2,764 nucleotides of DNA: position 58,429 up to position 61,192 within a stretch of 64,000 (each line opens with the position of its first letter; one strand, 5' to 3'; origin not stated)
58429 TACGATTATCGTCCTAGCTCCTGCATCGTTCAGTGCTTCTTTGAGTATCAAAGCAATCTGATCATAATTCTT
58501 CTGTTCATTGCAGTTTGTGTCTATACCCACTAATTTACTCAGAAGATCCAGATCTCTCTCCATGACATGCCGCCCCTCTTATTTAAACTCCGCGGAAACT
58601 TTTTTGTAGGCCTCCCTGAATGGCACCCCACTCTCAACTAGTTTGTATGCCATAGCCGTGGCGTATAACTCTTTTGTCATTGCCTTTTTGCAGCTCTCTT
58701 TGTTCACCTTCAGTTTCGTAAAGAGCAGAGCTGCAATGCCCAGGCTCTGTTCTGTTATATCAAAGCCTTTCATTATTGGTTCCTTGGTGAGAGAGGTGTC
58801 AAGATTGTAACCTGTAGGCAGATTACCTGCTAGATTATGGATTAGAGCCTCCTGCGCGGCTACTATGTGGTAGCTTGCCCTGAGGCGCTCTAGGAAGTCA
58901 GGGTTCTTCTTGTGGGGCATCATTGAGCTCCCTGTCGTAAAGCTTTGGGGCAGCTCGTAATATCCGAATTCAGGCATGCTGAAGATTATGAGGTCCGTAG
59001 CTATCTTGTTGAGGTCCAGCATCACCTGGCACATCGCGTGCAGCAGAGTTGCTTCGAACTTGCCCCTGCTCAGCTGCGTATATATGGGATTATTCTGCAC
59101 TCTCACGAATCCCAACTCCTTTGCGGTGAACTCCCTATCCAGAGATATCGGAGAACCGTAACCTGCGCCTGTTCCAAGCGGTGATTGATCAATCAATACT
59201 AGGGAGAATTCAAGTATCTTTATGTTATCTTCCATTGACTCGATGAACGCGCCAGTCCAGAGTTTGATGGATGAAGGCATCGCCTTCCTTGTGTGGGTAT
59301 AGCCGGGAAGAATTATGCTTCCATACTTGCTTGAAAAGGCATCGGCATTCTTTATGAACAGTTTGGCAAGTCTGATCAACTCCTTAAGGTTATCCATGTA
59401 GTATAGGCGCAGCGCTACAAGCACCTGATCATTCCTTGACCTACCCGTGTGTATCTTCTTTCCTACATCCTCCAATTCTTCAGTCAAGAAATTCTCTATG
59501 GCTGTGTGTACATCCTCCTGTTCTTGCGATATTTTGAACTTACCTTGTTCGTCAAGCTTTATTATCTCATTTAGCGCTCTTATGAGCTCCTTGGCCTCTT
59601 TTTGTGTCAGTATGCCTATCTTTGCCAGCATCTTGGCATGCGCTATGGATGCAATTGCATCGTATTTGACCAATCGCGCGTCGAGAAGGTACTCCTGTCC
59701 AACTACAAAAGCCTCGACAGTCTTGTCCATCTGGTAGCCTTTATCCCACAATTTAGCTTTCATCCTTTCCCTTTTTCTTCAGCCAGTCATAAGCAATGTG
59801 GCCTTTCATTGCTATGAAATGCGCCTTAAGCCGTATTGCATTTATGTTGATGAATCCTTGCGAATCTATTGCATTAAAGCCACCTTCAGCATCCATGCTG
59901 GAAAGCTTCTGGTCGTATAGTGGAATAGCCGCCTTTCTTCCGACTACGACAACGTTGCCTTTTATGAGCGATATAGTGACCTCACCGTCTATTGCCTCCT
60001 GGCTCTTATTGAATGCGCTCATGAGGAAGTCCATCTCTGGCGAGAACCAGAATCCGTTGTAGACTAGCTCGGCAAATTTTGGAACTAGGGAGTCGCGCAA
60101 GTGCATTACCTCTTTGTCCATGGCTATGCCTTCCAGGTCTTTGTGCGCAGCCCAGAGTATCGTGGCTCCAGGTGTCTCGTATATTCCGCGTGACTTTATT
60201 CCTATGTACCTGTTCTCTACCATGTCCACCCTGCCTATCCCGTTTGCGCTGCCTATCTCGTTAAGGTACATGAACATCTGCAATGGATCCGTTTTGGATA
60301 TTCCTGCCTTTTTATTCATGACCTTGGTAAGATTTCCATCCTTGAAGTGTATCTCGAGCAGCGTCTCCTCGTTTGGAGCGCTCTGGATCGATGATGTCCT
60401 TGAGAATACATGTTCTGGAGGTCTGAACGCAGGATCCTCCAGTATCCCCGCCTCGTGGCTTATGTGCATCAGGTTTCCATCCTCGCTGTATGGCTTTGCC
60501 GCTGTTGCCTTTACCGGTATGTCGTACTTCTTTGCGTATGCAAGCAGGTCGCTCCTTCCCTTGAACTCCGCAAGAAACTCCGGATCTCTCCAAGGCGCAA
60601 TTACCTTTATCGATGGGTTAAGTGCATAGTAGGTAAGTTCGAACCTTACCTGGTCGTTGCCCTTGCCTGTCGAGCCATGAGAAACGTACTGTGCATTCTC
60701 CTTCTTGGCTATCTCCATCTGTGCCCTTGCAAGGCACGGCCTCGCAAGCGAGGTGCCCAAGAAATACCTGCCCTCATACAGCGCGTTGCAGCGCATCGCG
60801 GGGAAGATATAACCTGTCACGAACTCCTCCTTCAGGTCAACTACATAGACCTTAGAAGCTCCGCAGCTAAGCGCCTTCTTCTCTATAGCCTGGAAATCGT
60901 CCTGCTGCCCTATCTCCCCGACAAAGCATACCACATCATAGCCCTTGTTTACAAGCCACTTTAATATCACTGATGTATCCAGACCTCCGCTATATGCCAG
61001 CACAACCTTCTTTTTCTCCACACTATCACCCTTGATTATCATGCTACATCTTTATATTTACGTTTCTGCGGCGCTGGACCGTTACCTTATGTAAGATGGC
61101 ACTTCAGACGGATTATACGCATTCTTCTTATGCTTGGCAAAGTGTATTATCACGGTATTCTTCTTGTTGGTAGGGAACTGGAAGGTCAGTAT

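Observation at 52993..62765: Arginine/amidino-metabolism island beside tRNA-Arg with an unexplained enzyme combination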

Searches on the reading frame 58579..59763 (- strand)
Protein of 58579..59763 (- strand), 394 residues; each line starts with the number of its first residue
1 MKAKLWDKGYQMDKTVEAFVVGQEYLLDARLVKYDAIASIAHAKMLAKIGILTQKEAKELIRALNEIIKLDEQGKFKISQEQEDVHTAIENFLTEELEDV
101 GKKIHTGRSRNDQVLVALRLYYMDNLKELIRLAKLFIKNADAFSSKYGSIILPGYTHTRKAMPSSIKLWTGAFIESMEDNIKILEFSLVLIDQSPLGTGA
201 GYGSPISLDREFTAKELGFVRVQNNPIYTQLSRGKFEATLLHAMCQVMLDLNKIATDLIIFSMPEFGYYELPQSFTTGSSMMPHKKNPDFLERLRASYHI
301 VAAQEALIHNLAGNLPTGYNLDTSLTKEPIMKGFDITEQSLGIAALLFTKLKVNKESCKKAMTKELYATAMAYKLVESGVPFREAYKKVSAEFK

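Call 4: search_protein_families(library=pfam, proteins=[window:58579-59763:-], max_evalue=0.01)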
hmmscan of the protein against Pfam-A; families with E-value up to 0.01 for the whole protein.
window:58579-59763:- (394 aa): 2 families
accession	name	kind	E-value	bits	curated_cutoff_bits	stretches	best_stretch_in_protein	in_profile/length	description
PF00206.25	Lyase_1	-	2.8e-53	181.8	27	1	22-295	15-304/312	Lyase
PF14698.11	ASL_C2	-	7.2e-05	23.6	27.3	1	367-390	3-26/69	Argininosuccinate lyase C-terminal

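Call 5: search_protein_families(library=ncbifam, proteins=[window:58579-59763:-], max_evalue=0.01)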
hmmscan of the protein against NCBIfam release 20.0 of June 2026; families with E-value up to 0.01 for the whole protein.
window:58579-59763:- (394 aa): 16 families
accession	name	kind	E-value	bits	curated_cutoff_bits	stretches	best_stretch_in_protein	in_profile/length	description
TIGR00838.1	argH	equivalog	6.2e-88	295.8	279.5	1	12-389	10-386/455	argininosuccinate lyase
NF008964.0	PRK12308.1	equivalog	1e-70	238.9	657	1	25-390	23-389/624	argininosuccinate lyase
NF005000.0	PRK06389.1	equivalog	7.8e-62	209.8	388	1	4-390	2-380/434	argininosuccinate lyase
NF002563.0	PRK02186.1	subfamily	3.5e-41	141.4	625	1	27-391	431-799/890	argininosuccinate lyase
NF052535.1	CoM_syn_XcbC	exception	1.9e-33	116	575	1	26-390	30-391/495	2-phosphosulfolactate phosphatase XcbC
NF005218.0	PRK06705.1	equivalog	2.2e-29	102.6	883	1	39-390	45-398/502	argininosuccinate lyase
TIGR00928.1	purB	equivalog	1.4e-20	73.5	326.2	1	40-390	28-382/436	adenylosuccinate lyase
TIGR00979.1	fumC_II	equivalog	5.4e-12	45.2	664.75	1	5-304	18-340/458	class II fumarate hydratase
NF008909.0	PRK12273.1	subfamily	8e-12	44.8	510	1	104-365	137-407/474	aspartate ammonia-lyase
NF006500.1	PRK08937.2-4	subfamily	8.3e-12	44.6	626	1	41-308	38-306/448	adenylosuccinate lyase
TIGR02426.1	protocat_pcaB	equivalog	8.5e-12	44.6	355.75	1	41-310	30-297/338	3-carboxy-cis,cis-muconate cycloisomerase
NF004631.0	PRK05975.1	equivalog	6.6e-09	35.2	371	1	41-309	39-303/352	3-carboxy-cis,cis-muconate cycloisomerase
NF006764.0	PRK09285.1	equivalog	4e-08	32.1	446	1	37-363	44-379/456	adenylosuccinate lyase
TIGR00839.1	aspA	equivalog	6e-07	28.7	681.2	1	104-292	132-328/468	aspartate ammonia-lyase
NF011092.0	PRK14515.1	subfamily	4e-06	25.9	876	1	11-294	32-339/479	aspartate ammonia-lyase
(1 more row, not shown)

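Call 74: find_related_loci(query=window:58579-59763:-, collection=metagenome_contigs, flank=8000)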
Query window:58579-59763:- (394 aa) in metagenome_contigs; peptide patterns used: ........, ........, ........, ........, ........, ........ (x = any residue, [..] = any of these).
114 stretches matched a pattern; 82 encode a relative of the query (tblastn E <= 1e-3); the best 80 are kept; 80 distinct loci.
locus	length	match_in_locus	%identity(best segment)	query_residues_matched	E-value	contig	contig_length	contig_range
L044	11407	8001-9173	62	4-394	1e-170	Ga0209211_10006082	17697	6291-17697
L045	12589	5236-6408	62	4-394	1e-170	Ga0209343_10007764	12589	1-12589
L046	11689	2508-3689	60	1-394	2e-161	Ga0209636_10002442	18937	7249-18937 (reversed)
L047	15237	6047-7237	61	4-393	4e-161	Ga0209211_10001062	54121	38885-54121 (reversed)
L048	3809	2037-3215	58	1-393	2e-166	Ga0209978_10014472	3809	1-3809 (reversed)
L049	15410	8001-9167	58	4-393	8e-160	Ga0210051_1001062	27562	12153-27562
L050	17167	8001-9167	58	4-393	9e-160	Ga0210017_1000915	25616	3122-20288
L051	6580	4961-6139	59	4-394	5e-159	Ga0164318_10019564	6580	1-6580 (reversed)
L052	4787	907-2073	59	4-392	2e-161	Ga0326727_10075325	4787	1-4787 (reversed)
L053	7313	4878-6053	57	2-393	5e-157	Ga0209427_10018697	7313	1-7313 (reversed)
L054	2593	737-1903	57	1-391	7e-165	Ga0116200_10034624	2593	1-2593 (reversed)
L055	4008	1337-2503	57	3-393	3e-158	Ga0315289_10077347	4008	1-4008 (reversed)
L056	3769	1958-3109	58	4-387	6e-159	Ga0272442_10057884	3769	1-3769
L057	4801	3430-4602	56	4-394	9e-156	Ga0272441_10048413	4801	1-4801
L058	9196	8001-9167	57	4-393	3e-149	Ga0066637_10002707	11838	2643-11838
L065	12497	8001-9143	56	3-389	2e-138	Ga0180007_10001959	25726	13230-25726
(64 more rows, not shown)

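Call 78: search_solved_structures(query=window:58579-59763:-, max_evalue=1e-30, show_alignments=1)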
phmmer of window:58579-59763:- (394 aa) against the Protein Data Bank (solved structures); distinct sequences matched with E-value up to 1e-30: 16.
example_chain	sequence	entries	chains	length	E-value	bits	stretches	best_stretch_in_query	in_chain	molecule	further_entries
1hy1_A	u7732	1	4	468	4.6e-64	220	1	23-387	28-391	DELTA CRYSTALLIN II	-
1k7w_A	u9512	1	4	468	1.2e-63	218.6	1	23-387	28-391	delta 2 crystallin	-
1u15_A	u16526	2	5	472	1.5e-63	218.4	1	26-387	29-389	Delta crystallin I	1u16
1tju_A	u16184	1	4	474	1.7e-63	218.1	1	23-387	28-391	Delta crystallin II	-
1tjv_A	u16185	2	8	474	3.2e-63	217.2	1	23-387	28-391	Delta crystallin II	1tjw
1xwo_A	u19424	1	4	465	2.6e-62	214.3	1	28-387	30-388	Delta crystallin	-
1auw_A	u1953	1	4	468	5.3e-62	213.2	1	23-387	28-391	DELTA 2 CRYSTALLIN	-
1dcn_A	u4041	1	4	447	9.5e-62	212.4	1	26-387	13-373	DELTA 2 CRYSTALLIN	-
2e9f_A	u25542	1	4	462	1.8e-61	211.5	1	27-389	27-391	Argininosuccinate lyase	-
1hy0_A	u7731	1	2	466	4.7e-61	210.1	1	28-387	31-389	DELTA CRYSTALLIN I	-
1tj7_A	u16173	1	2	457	4.6e-59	203.6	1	26-389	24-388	Argininosuccinate lyase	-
1k62_A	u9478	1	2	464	4.5e-57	197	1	12-387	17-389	Argininosuccinate Lyase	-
1aos_A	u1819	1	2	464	4.8e-57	196.9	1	12-387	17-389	ARGININOSUCCINATE LYASE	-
1i0a_A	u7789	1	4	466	1.2e-56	195.7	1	26-386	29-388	DELTA CRYSTALLIN I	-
9ggi_A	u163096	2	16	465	3e-51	177.9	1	3-387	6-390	Argininosuccinate lyase, chloroplastic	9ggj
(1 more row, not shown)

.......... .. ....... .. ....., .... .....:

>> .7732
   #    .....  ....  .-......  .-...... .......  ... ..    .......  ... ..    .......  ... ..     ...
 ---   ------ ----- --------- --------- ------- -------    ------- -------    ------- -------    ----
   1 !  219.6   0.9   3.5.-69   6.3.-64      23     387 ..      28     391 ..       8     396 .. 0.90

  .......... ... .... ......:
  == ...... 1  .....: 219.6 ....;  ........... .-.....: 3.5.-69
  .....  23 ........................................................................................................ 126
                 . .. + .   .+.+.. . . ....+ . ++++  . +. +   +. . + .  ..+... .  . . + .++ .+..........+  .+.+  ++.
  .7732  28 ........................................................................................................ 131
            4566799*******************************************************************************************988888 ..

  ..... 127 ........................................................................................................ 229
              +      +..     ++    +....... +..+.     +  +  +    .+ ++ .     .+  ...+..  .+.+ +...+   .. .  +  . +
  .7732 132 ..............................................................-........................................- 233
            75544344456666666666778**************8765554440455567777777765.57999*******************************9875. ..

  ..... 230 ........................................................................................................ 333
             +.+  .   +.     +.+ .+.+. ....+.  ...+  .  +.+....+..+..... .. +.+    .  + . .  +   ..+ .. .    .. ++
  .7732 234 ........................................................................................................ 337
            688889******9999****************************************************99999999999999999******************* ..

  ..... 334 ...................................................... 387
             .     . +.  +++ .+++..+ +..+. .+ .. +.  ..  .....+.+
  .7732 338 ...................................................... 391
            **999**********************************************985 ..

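Call 96: search_protein_families(library=ncbifam, proteins=[L047:8804-9727:+, L047:9973-11163:+, L047:11243-12343:+, L065:1199-2059:+, L065:2123-3325:+, L065:3322-4311:+, L065:7307-7924:+, L049:9166-10047:+], max_evalue=1e-10)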
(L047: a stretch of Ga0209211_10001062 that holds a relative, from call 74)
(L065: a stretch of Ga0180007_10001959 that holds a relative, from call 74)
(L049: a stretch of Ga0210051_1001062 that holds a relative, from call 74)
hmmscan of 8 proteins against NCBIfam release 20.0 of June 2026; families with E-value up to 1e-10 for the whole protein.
L047:8804-9727:+ (307 aa): 10 families
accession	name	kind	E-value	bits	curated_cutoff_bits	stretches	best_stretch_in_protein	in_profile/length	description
TIGR00761.1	argB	equivalog_domain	5.4e-70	235.5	151.3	1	45-272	2-230/231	acetylglutamate kinase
NF003641.0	PRK05279.1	equivalog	6.8e-48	163.6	344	1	28-301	11-294/441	amino-acid N-acetyltransferase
TIGR01890.1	N-Ac-Glu-synth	equivalog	2.1e-42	145.5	202.85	1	30-300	5-281/429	amino-acid N-acetyltransferase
NF003387.0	PRK04531.1-2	equivalog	3e-36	124.9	426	1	40-298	34-288/441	acetylglutamate kinase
NF010662.0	PRK14058.1-4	equivalog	7.5e-36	123.7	194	1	45-283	2-251/264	[LysW]-aminoadipate/[LysW]-glutamate kinase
NF010659.0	PRK14058.1-1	equivalog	5.4e-27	94.6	223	1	45-278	2-251/267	[LysW]-aminoadipate kinase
NF003386.0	PRK04531.1-1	equivalog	6.7e-25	87.9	417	1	43-298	42-293/442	acetylglutamate kinase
NF010661.0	PRK14058.1-3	equivalog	1.8e-21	76.5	251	1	45-229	3-203/283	acetylglutamate/acetylaminoadipate kinase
NF040647.1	IPPK_Arch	equivalog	4.5e-15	55.6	120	1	63-296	22-259/259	isopentenyl phosphate kinase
NF010660.0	PRK14058.1-2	equivalog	1.8e-11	44.3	241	0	46-277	3-242/249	[LysW]-aminoadipate/[LysW]-glutamate kinase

L047:9973-11163:+ (396 aa): 69 families (the best 25 are shown)
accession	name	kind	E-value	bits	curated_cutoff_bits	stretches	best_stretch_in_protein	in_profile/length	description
TIGR00707.1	argD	subfamily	2.5e-144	480.8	410.05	1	20-392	1-380/381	acetylornithine/succinylornithine family transaminase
NF002874.0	PRK03244.1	equivalog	3e-135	451.1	457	1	11-394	8-394/399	acetylornithine transaminase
NF002325.0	PRK01278.1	subfamily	1.2e-119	399.6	372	1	22-395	7-389/395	acetylornithine transaminase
NF002797.0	PRK02936.1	equivalog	2.1e-117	392.1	496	1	23-394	6-379/385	acetylornithine transaminase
NF004426.0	PRK05769.1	equivalog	7.9e-110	367.6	552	2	183-395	220-440/441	acetyl ornithine aminotransferase family protein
NF042418.1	LysJ_Th_th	equivalog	2.4e-109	365.8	700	1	15-392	5-385/386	[LysW]-aminoadipate semialdehyde transaminase LysJ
NF005993.0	PRK08117.1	subfamily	4.9e-106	354.9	574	2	182-395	205-430/433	aspartate aminotransferase family protein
NF003468.0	PRK05093.1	subfamily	1.9e-104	349.6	522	1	19-394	14-401/405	acetylornithine/succinyldiaminopimelate transaminase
TIGR03246.1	arg_catab_astC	subfamily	1.2e-103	347.2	609.95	1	19-393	8-394/397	acetylornithine/succinylornithine family transaminase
TIGR01885.1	Orn_aminotrans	equivalog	1.9e-101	339.8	378.4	1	13-393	4-402/402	ornithine--oxo-acid transaminase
NF002985.0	PRK03715.1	equivalog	7.3e-101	337.7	568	1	16-394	6-393/395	acetylornithine transaminase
NF045491.1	LysJ_Sulfobales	equivalog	2.2e-100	336.2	700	1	22-393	4-378/386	[LysW]-aminoadipate semialdehyde/glutamate semialdehyde transaminase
NF009047.0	PRK12381.1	subfamily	1.1e-98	330.7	630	1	18-394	11-399/406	bifunctional succinylornithine transaminase/acetylornithine transaminase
NF003273.0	PRK04260.1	equivalog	1.6e-97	326.4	616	1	23-392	6-375/376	acetylornithine transaminase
NF003145.0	PRK04073.1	equivalog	3.3e-97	325.5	656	1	15-393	9-396/396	ornithine--oxo-acid transaminase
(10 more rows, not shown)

L047:11243-12343:+ (366 aa): 4 families
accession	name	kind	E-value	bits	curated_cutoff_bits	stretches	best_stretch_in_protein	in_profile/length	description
TIGR01850.1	argC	equivalog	2.2e-106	356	233.6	1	5-364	2-339/345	N-acetyl-gamma-glutamyl-phosphate reductase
TIGR01851.1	argC_other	equivalog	1.4e-29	103.4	229.85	1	143-356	85-309/310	N-acetyl-gamma-glutamyl-phosphate reductase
NF006416.0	PRK08664.1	subfamily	2.9e-15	56.3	232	0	2-103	2-99/350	aspartate-semialdehyde dehydrogenase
TIGR00978.1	asd_EA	equivalog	5.3e-14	52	301.2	1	7-354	4-340/342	aspartate-semialdehyde dehydrogenase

L065:1199-2059:+ (286 aa): 8 families
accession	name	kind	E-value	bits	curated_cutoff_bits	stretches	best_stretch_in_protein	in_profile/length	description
TIGR00761.1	argB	equivalog_domain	4.7e-62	209.5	151.3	1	38-260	2-230/231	acetylglutamate kinase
NF003641.0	PRK05279.1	equivalog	7e-44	150.4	344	2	150-285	150-290/441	amino-acid N-acetyltransferase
TIGR01890.1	N-Ac-Glu-synth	equivalog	1.5e-38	132.8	202.85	1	22-286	4-279/429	amino-acid N-acetyltransferase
NF003387.0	PRK04531.1-2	equivalog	2e-38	132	426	1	29-284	26-286/441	acetylglutamate kinase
NF010662.0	PRK14058.1-4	equivalog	1.9e-26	92.8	194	1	38-271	2-251/264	[LysW]-aminoadipate/[LysW]-glutamate kinase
NF003386.0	PRK04531.1-1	equivalog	3.2e-26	92.3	417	1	29-284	31-291/442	acetylglutamate kinase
NF010659.0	PRK14058.1-1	equivalog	7.8e-22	77.7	223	1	38-271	2-256/267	[LysW]-aminoadipate kinase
NF010661.0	PRK14058.1-3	equivalog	1.9e-15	56.7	251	1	38-218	3-204/283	acetylglutamate/acetylaminoadipate kinase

L065:2123-3325:+ (400 aa): 69 families (the best 25 are shown)
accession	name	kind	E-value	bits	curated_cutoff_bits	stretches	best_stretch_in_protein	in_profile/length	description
TIGR00707.1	argD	subfamily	2.3e-151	503.9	410.05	1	31-399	2-380/381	acetylornithine/succinylornithine family transaminase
NF002874.0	PRK03244.1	equivalog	3e-143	477.4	457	1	18-399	5-392/399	acetylornithine transaminase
NF002797.0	PRK02936.1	equivalog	1.2e-127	425.8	496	1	29-399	2-377/385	acetylornithine transaminase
NF002325.0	PRK01278.1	subfamily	9.3e-122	406.4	372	1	29-399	4-386/395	acetylornithine transaminase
NF004426.0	PRK05769.1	equivalog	7.1e-117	390.9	552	2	193-400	220-438/441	acetyl ornithine aminotransferase family protein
NF005993.0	PRK08117.1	subfamily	2.1e-107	359.4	574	2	189-399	201-427/433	aspartate aminotransferase family protein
NF003468.0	PRK05093.1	subfamily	5e-107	358.1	522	1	28-399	13-399/405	acetylornithine/succinyldiaminopimelate transaminase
NF003273.0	PRK04260.1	equivalog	4.8e-106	354.5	616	1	31-399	4-375/376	acetylornithine transaminase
TIGR03246.1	arg_catab_astC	subfamily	1.3e-105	353.6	609.95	1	28-397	7-391/397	acetylornithine/succinylornithine family transaminase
NF042418.1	LysJ_Th_th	equivalog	1.9e-105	353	700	1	24-399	4-385/386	[LysW]-aminoadipate semialdehyde transaminase LysJ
NF002985.0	PRK03715.1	equivalog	1.3e-104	350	568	1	26-400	6-392/395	acetylornithine transaminase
TIGR01885.1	Orn_aminotrans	equivalog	3.8e-102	342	378.4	1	20-400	1-402/402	ornithine--oxo-acid transaminase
NF003145.0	PRK04073.1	equivalog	1.6e-101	339.7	656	1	18-399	2-395/396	ornithine--oxo-acid transaminase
NF009047.0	PRK12381.1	subfamily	1.9e-99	333.2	630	1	28-397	11-395/406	bifunctional succinylornithine transaminase/acetylornithine transaminase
NF003087.0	PRK04013.1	equivalog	1.5e-96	323.7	528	1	37-399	7-358/364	acetylornithine/acetyl-lysine aminotransferase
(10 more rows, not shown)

L065:3322-4311:+ (329 aa): 5 families
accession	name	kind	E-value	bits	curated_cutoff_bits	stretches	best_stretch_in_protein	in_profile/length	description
TIGR01850.1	argC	equivalog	1.6e-114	382.7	233.6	1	3-327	2-339/345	N-acetyl-gamma-glutamyl-phosphate reductase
TIGR01851.1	argC_other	equivalog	2.9e-31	108.9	229.85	1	123-319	88-309/310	N-acetyl-gamma-glutamyl-phosphate reductase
NF006416.0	PRK08664.1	subfamily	5.7e-18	65.2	232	1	3-317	5-343/350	aspartate-semialdehyde dehydrogenase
TIGR00978.1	asd_EA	equivalog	1e-16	61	301.2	1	3-317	2-340/342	aspartate-semialdehyde dehydrogenase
NF011456.0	PRK14874.1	equivalog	4.3e-11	42.4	223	0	3-101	6-102/346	aspartate-semialdehyde dehydrogenase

L065:7307-7924:+ (205 aa): 8 families
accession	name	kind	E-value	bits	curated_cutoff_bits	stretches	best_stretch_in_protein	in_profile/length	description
NF006806.0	PRK09319.1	equivalog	3.8e-84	283.3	764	1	2-204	9-213/561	bifunctional 3,4-dihydroxy-2-butanone-4-phosphate synthase/GTP cyclohydrolase II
NF006803.0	PRK09311.1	equivalog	9.8e-84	281.5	569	1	2-204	7-209/417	bifunctional 3,4-dihydroxy-2-butanone-4-phosphate synthase/GTP cyclohydrolase II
NF010626.1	PRK14019.1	equivalog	1.7e-78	264.2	513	1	5-204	3-202/364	bifunctional 3,4-dihydroxy-2-butanone-4-phosphate synthase/GTP cyclohydrolase II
NF006804.0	PRK09314.1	equivalog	4.8e-78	262.7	432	1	2-203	1-201/339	bifunctional 3,4-dihydroxy-2-butanone 4-phosphate synthase/GTP cyclohydrolase II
TIGR00506.1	ribB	equivalog_domain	7.3e-71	237.9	177.45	1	4-200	2-204/204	3,4-dihydroxy-2-butanone-4-phosphate synthase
NF009132.0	PRK12485.1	equivalog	5.7e-67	226.3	693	1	2-201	1-200/369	bifunctional 3,4-dihydroxy-2-butanone-4-phosphate synthase/GTP cyclohydrolase II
NF006805.0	PRK09318.1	equivalog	1.7e-28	99.7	486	1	12-201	6-187/387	bifunctional 3,4-dihydroxy-2-butanone-4-phosphate synthase/GTP cyclohydrolase II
NF004437.0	PRK05773.1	equivalog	3.1e-23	82.2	262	1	7-197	3-214/219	3,4-dihydroxy-2-butanone 4-phosphate synthase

L049:9166-10047:+ (293 aa): 2 families
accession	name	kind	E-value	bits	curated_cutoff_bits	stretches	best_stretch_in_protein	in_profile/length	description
TIGR00070.1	hisG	equivalog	1.6e-30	106.3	75.75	1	7-191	1-183/183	ATP phosphoribosyltransferase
TIGR03455.1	HisG_C-term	equivalog_domain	1e-22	80.2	40.05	1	196-292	5-100/100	ATP phosphoribosyltransferase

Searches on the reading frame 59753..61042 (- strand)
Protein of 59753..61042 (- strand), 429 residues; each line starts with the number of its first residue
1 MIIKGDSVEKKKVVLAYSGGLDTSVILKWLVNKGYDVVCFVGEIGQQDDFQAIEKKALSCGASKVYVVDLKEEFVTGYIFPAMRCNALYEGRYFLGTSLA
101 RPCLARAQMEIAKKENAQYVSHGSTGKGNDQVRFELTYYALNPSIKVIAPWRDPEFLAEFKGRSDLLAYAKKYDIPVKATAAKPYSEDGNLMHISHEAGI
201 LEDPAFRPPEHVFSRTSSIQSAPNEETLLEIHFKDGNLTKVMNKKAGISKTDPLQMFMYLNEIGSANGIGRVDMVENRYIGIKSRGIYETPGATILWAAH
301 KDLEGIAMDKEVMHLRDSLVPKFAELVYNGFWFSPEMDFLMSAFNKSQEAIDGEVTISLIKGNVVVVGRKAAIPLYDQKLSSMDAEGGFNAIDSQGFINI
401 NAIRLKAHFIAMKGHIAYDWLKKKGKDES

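Call 4: search_protein_families(library=pfam, proteins=[window:59753-61042:-], max_evalue=0.01)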
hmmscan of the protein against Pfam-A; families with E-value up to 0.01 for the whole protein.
window:59753-61042:- (429 aa): 3 families
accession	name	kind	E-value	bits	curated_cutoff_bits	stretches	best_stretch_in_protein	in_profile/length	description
PF20979.2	Arginosuc_syn_C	-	2.1e-72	243.7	27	1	185-406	1-217/219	Arginosuccinate synthase C-terminal domain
PF00764.25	Arginosuc_synth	-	2.7e-63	213.3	27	1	12-176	1-162/162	Arginosuccinate synthase N-terminal HUP domain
PF03054.22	tRNA_Me_trans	-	0.0054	16.8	20.6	1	11-56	1-46/202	tRNA methyl transferase HUP domain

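Call 5: search_protein_families(library=ncbifam, proteins=[window:59753-61042:-], max_evalue=0.01)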
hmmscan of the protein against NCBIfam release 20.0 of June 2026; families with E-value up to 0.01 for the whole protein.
window:59753-61042:- (429 aa): 7 families
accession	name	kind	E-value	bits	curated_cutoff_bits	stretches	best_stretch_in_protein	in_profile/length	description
NF001770.0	PRK00509.1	equivalog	2.2e-160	534.1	334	1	9-408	3-394/401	argininosuccinate synthase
TIGR00032.1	argG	equivalog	4.6e-138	460.8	268.2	1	12-407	1-388/394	argininosuccinate synthase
NF010392.0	PRK13820.1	equivalog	1.4e-102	343.7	512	1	10-399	2-379/395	argininosuccinate synthase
NF003779.0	PRK05370.1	equivalog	3.4e-54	184.4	657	1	10-399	11-407/448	argininosuccinate synthase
NF003385.0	PRK04527.1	equivalog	2.1e-52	178.1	603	1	10-400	3-384/401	argininosuccinate synthase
NF038212.1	argG_rel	exception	5.8e-38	130.7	425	1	9-376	13-368/381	argininosuccinate synthase-related protein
NF001138.1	PRK00143.1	equivalog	0.0025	16.8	284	1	12-51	1-40/345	tRNA 2-thiouridine(34) synthase MnmA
